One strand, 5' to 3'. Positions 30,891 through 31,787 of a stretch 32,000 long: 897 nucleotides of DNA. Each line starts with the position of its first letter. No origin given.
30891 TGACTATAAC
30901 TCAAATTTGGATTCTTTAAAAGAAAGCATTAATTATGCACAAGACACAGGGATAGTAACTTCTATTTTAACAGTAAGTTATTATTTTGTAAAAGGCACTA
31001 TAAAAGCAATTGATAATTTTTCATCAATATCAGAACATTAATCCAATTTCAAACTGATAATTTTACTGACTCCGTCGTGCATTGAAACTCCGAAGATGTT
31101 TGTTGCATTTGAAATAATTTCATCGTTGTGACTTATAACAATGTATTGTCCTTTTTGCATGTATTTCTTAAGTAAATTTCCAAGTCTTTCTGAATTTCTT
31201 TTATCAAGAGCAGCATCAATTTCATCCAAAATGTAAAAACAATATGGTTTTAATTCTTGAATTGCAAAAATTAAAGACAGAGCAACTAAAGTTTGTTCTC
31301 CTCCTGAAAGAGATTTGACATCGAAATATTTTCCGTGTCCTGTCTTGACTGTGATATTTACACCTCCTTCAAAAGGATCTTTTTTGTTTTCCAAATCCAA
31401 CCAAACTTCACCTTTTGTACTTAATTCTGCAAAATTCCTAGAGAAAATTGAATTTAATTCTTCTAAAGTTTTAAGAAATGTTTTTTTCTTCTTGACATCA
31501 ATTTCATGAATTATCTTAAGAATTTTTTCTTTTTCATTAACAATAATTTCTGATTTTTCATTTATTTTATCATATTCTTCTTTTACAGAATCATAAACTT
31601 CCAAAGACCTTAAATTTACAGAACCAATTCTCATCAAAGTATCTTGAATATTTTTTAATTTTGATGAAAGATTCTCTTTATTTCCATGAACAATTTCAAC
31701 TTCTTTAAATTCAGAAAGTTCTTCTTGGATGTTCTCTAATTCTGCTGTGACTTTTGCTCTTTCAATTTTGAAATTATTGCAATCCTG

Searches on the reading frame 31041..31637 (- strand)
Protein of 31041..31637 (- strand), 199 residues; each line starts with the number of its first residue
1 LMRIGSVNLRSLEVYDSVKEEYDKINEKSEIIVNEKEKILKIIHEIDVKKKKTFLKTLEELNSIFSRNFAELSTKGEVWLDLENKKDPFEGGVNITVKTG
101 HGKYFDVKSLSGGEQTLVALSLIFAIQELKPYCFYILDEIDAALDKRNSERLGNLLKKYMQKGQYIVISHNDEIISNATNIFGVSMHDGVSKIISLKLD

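Call 62: search_protein_families(library=pfam, proteins=[window:31041-31637:-], max_evalue=0.01)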
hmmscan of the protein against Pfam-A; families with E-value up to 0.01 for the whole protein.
window:31041-31637:- (199 aa): 2 families
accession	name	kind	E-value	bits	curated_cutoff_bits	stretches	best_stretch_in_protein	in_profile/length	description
PF02463.25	SMC_N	-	7e-30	104.5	40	1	51-191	135-219/220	RecF/RecN/SMC N terminal domain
PF13304.12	AAA_21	-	4e-08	34.1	27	1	23-176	180-304/304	AAA domain, putative AbiEii toxin, Type IV TA system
